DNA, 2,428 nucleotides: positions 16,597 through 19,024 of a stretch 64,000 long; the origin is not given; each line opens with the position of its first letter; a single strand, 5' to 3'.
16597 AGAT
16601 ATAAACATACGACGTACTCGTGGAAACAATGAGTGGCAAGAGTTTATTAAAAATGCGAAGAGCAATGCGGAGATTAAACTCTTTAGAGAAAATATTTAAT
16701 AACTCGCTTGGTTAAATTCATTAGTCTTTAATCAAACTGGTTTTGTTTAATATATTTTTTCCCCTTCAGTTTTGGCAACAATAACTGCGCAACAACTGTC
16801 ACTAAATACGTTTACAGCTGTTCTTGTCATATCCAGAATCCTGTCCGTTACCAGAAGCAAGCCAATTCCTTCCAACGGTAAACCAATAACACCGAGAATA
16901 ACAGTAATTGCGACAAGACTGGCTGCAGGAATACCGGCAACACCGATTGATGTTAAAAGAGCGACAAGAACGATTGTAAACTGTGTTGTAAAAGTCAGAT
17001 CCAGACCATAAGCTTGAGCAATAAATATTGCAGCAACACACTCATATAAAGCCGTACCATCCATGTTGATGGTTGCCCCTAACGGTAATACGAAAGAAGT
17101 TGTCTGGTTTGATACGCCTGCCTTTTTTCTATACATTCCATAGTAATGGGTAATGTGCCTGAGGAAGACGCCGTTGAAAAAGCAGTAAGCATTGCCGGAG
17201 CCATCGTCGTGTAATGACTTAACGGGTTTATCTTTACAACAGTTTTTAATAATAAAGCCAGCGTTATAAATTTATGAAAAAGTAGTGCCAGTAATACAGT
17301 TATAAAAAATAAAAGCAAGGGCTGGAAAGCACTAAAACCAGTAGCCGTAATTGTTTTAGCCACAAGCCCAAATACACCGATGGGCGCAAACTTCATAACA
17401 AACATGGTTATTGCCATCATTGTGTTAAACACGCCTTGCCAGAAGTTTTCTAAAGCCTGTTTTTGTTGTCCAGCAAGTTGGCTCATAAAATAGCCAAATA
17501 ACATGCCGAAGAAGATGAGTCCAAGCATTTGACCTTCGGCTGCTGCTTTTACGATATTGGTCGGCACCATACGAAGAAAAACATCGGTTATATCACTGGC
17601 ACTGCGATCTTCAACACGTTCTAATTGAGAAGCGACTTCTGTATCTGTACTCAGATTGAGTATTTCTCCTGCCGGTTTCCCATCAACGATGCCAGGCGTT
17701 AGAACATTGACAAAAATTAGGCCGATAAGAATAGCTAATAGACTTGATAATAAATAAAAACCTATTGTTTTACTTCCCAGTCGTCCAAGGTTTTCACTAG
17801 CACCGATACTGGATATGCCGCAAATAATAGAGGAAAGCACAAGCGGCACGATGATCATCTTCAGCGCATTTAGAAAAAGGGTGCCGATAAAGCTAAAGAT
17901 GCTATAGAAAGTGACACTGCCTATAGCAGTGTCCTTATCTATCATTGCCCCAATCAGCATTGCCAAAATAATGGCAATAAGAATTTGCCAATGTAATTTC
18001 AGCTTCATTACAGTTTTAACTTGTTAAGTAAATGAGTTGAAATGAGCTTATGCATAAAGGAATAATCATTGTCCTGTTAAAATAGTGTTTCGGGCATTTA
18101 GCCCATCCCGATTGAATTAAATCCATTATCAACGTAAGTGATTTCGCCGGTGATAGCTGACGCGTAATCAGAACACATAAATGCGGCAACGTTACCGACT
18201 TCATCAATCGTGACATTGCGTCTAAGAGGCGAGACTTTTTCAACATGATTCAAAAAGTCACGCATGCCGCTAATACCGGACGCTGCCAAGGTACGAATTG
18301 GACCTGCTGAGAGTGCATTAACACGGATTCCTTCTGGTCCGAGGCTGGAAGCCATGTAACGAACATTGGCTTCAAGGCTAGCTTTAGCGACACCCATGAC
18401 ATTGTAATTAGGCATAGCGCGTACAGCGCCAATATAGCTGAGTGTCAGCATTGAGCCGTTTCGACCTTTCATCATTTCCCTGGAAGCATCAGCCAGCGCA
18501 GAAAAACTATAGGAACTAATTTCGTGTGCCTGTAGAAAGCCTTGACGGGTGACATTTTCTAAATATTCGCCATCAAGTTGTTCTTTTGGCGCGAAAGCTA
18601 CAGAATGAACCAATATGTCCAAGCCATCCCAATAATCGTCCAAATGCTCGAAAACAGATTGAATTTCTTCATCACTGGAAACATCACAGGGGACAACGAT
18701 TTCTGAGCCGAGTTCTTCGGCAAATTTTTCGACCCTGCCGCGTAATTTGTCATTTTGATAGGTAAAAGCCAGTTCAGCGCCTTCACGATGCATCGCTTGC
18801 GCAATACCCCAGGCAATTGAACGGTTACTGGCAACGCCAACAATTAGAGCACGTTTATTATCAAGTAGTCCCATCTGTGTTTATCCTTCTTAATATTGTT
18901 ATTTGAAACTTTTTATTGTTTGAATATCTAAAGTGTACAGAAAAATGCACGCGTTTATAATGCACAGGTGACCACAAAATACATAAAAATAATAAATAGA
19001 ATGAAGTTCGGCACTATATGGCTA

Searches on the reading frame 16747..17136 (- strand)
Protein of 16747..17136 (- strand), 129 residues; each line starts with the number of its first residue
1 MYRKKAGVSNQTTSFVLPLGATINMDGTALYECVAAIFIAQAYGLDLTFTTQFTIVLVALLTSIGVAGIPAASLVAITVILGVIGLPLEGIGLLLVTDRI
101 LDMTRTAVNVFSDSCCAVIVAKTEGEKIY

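Call 45: search_protein_families(library=pfam, proteins=[window:16747-17136:-], max_evalue=0.1)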
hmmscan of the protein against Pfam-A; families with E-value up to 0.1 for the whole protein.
window:16747-17136:- (129 aa): 1 family
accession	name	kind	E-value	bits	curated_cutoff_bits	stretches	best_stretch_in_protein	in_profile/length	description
PF00375.23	SDF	-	2e-46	159.2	27.9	1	3-122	267-386/387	Sodium:dicarboxylate symporter family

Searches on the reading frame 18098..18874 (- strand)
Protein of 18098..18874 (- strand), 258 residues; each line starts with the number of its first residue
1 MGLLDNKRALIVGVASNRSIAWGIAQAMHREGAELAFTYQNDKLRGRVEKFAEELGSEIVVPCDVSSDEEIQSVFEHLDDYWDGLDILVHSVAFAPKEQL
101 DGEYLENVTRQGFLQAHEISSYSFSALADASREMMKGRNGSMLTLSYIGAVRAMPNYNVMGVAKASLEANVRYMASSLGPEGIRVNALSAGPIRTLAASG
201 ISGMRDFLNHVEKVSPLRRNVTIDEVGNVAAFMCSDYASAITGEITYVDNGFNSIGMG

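Call 81: find_encoding_contigs(protein=window:18098-18874:-, flank=3000, max_places=8)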
Protein window:18098-18874:- (258 aa): 11 contigs read that carry it; 8 places shown.
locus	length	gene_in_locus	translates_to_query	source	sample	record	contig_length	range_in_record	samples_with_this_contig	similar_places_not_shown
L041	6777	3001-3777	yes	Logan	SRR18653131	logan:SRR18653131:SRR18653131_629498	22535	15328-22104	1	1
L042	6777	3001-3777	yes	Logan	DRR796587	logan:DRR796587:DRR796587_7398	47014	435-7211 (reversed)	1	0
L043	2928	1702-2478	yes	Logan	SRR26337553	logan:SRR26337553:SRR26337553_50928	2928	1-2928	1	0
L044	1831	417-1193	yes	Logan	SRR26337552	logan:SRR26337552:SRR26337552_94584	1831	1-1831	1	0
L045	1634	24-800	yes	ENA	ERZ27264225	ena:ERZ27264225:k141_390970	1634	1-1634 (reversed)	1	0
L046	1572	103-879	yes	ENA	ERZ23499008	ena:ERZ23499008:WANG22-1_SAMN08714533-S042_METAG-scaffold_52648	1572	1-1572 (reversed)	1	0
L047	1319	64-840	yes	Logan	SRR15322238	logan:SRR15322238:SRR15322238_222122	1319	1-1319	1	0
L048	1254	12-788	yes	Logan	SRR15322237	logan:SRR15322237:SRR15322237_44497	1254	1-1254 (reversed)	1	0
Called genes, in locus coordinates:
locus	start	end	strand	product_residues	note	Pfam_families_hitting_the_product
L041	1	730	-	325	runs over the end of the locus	PF19300:BPD_transp_1_N (weak), PF00528:BPD_transp_1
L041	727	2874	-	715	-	PF00496:SBP_bac_5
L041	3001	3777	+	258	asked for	PF00106:adh_short, PF13561:adh_short_C2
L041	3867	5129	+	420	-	PF00375:SDF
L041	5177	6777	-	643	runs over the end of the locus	PF13623:SurA_N_2, PF13624:SurA_N_3, PF13145:Rotamase_2, PF13616:Rotamase_3, PF00639:Rotamase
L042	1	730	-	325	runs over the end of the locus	PF19300:BPD_transp_1_N (weak), PF00528:BPD_transp_1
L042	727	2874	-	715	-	PF00496:SBP_bac_5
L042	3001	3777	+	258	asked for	PF00106:adh_short, PF13561:adh_short_C2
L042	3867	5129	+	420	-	PF00375:SDF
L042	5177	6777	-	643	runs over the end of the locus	PF13623:SurA_N_2, PF13624:SurA_N_3, PF13145:Rotamase_2, PF13616:Rotamase_3, PF00639:Rotamase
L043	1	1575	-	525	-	?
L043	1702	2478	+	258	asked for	PF00106:adh_short, PF13561:adh_short_C2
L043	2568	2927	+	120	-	?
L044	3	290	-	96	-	?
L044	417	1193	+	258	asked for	PF00106:adh_short, PF13561:adh_short_C2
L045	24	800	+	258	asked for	PF00106:adh_short, PF13561:adh_short_C2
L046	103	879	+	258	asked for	PF00106:adh_short, PF13561:adh_short_C2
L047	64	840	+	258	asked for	PF00106:adh_short, PF13561:adh_short_C2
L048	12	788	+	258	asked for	PF00106:adh_short, PF13561:adh_short_C2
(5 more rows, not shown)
